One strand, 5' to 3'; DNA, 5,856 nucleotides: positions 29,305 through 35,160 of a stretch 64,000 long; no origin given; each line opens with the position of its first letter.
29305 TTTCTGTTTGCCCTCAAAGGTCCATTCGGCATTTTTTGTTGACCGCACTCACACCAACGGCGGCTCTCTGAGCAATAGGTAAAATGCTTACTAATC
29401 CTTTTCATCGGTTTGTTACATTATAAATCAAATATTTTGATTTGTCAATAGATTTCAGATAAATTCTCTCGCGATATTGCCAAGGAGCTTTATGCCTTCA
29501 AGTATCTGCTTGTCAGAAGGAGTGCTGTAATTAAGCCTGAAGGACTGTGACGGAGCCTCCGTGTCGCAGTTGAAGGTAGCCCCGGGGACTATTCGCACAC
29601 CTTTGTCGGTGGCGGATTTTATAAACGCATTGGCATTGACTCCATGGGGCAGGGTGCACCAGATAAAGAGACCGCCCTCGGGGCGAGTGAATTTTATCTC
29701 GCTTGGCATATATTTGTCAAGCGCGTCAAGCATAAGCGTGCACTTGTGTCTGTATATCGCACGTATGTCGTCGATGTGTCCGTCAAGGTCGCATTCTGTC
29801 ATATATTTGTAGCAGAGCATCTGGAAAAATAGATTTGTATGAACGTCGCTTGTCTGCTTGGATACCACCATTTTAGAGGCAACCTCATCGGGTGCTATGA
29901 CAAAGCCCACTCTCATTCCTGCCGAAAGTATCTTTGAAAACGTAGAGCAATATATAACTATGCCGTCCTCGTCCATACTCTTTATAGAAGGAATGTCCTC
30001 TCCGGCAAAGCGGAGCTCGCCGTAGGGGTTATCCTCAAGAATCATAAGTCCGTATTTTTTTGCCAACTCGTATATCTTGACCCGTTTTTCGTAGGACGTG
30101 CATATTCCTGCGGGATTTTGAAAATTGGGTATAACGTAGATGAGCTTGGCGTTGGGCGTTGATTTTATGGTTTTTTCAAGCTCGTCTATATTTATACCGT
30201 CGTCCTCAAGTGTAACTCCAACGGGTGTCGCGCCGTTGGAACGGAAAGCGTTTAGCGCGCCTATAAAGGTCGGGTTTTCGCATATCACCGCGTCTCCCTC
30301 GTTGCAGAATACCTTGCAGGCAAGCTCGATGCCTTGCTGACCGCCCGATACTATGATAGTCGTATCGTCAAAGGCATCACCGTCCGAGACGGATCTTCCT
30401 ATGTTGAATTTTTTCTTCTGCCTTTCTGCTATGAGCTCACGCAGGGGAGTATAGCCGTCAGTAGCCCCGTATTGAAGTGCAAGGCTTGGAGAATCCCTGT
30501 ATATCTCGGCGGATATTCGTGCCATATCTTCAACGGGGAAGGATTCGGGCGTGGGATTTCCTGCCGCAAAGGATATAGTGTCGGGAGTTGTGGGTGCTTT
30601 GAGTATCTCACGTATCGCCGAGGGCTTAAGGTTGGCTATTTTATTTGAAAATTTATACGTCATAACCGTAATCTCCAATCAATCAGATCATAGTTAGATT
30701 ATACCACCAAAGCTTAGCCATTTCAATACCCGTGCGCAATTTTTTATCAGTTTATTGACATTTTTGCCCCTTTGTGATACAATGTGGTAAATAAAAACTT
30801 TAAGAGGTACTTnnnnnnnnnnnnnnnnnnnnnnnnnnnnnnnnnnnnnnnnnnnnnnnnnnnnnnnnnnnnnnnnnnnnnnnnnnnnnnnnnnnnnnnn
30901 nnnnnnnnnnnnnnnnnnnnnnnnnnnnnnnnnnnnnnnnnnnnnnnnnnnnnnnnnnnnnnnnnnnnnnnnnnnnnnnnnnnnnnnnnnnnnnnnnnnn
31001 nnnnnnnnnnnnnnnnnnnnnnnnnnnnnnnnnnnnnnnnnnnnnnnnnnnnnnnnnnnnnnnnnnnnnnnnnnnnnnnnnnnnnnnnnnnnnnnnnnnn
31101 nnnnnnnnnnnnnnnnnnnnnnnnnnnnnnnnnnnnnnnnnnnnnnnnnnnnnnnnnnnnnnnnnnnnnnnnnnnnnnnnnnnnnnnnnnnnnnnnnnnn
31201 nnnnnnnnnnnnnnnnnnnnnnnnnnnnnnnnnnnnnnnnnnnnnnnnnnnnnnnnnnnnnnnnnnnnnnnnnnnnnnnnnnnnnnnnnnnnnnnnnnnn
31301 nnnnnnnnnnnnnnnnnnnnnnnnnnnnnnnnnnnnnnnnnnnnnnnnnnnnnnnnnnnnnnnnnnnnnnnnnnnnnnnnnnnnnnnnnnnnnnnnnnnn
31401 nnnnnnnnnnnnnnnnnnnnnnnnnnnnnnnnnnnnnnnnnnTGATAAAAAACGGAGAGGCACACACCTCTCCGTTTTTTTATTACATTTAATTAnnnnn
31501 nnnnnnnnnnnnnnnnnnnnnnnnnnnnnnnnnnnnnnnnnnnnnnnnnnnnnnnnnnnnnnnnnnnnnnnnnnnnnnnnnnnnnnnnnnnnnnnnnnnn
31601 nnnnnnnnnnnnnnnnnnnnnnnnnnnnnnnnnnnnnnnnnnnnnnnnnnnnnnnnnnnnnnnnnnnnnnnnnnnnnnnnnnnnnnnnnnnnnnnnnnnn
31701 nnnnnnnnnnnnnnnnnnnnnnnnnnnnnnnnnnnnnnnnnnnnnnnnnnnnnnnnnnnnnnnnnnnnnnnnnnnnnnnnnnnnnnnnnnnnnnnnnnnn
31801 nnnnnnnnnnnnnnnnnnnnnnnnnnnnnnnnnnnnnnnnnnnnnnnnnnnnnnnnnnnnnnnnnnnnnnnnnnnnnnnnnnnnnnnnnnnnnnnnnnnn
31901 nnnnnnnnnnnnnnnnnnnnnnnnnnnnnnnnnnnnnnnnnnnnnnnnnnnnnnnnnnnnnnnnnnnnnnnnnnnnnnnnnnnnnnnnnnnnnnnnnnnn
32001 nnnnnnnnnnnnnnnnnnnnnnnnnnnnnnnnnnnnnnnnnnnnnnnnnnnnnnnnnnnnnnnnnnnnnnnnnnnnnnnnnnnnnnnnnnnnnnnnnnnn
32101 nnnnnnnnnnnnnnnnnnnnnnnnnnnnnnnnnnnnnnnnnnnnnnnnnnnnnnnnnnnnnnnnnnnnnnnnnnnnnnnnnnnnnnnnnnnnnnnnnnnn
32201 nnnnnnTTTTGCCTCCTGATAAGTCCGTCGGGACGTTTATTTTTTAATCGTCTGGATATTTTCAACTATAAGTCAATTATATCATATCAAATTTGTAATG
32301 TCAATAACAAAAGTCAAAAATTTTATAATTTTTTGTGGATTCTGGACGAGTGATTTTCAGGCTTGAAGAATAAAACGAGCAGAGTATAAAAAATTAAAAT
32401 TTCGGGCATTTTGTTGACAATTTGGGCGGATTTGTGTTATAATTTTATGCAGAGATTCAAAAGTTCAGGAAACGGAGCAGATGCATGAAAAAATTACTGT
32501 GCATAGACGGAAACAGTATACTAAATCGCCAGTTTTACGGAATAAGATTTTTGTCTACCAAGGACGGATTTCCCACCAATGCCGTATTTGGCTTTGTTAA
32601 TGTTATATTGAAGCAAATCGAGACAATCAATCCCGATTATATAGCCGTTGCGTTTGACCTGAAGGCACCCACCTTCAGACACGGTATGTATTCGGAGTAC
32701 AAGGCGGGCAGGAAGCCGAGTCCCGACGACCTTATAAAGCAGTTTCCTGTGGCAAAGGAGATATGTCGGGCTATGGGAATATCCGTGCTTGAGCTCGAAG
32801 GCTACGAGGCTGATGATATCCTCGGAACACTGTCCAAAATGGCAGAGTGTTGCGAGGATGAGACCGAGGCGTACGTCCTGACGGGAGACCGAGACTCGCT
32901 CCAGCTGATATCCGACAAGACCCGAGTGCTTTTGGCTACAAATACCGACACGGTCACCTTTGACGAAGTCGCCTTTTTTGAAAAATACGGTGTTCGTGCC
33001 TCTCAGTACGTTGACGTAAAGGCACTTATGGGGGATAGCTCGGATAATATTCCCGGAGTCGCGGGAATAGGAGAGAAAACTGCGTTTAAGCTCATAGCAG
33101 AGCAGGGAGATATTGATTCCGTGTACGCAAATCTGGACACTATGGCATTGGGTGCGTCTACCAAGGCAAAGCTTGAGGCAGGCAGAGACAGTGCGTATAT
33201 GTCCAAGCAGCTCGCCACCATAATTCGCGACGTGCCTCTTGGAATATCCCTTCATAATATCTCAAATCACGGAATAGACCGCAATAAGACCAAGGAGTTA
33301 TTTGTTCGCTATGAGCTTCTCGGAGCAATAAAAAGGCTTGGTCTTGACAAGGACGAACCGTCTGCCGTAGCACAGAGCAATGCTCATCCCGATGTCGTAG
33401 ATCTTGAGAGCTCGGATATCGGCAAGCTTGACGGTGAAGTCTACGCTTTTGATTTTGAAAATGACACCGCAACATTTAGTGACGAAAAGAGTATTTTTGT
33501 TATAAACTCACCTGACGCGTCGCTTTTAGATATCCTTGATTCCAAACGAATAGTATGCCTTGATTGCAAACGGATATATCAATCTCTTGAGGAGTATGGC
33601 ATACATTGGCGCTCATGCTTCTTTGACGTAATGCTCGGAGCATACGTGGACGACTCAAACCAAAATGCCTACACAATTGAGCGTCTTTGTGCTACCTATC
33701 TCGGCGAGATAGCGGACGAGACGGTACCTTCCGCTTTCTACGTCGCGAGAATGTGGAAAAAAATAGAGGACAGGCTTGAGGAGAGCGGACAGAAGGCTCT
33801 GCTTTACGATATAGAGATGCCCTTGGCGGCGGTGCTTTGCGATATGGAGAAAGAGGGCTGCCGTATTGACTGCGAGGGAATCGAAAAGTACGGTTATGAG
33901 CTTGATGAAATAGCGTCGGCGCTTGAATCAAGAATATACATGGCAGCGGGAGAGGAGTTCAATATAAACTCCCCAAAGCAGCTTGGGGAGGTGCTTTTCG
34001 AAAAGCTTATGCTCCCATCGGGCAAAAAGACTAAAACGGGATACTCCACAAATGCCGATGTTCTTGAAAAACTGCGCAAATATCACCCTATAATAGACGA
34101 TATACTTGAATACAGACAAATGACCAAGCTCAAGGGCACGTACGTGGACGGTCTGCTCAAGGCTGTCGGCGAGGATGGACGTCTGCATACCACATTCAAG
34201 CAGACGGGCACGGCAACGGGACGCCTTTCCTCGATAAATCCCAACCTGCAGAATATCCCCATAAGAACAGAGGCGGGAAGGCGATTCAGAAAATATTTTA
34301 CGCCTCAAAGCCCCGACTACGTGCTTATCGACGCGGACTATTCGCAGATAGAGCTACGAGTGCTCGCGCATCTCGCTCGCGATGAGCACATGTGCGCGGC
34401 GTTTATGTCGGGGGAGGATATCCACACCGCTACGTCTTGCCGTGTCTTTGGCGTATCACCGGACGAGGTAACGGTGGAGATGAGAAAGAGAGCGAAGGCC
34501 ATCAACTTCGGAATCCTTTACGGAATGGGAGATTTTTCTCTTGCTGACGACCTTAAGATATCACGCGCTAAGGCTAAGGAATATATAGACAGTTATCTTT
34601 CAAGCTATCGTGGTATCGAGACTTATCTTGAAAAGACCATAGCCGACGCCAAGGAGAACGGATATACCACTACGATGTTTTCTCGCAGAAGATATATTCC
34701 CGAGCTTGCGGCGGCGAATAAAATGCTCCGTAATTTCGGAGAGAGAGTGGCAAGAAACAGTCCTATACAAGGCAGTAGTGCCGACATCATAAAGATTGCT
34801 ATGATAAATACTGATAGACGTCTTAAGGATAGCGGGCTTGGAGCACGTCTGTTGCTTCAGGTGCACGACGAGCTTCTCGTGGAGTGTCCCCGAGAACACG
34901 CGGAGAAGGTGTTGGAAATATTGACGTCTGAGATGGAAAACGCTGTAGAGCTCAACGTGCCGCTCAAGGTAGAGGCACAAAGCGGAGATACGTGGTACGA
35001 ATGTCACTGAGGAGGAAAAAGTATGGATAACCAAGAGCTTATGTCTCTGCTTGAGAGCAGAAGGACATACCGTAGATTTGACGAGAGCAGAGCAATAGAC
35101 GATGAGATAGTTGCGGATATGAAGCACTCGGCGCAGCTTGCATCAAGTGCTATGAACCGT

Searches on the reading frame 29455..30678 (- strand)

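Call 8: search_protein_families(library=pfam, proteins=[window:29455-30678:-])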
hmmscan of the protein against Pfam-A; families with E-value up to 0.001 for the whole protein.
window:29455-30678:- (407 aa): 4 families
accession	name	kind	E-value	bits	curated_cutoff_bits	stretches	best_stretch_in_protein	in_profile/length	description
PF00155.27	Aminotran_1_2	-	2e-35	123.1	19.7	1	33-396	2-358/361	Aminotransferase class I and II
PF12897.13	Asp_aminotransf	-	3.2e-14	53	27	1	129-394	125-400/421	Aspartate amino-transferase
PF01041.23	DegT_DnrJ_EryC1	-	1.5e-05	24.9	19.8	1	107-217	42-146/360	DegT/DnrJ/EryC1/StrS aminotransferase family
PF01212.27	Beta_elim_lyase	-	1.5e-05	24.9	27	1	107-216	50-168/288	Beta-eliminating lyase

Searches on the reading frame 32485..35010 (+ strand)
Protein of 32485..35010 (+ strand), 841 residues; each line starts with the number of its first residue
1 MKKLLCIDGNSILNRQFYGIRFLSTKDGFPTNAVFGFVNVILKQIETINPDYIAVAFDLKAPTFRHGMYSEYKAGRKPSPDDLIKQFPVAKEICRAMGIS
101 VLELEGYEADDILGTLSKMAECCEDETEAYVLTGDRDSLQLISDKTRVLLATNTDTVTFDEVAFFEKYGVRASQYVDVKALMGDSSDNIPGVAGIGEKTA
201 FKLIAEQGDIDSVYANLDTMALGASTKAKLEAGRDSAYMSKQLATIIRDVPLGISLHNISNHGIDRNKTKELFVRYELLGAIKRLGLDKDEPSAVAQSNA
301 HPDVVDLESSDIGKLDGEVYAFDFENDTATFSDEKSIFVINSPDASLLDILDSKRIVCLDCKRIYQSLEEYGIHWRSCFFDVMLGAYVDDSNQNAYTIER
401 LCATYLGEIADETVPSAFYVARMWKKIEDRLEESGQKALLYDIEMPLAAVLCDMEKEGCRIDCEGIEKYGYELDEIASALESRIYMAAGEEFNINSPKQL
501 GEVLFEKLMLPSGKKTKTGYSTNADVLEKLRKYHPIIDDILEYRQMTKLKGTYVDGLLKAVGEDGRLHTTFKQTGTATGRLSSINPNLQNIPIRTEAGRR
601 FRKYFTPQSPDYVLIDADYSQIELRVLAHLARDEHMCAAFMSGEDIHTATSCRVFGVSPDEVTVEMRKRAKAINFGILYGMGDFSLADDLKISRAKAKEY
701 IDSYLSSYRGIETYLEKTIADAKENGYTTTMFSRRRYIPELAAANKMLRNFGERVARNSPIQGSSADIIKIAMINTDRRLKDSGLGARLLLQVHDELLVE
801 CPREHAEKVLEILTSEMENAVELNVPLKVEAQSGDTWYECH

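Call 8: search_protein_families(library=pfam, proteins=[window:32485-35010:+])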
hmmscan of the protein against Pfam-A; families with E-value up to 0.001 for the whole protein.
window:32485-35010:+ (841 aa): 4 families
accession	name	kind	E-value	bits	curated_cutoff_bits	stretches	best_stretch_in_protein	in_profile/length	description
PF00476.26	DNA_pol_A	-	4.9e-161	536.4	34.3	1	466-839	4-381/381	DNA polymerase family A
PF02739.22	5_3_exonuc_N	-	6.6e-56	189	34.3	1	3-169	1-164/164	5'-3' exonuclease, N-terminal resolvase-like domain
PF01367.25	5_3_exonuc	-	5.5e-31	107.4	40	1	171-266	2-96/97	5'-3' exonuclease, C-terminal SAM fold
PF22619.2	DNA_polI_exo1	-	7.3e-05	23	27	1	351-405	44-100/140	DNA polymerase I, ribonuclease H-like domain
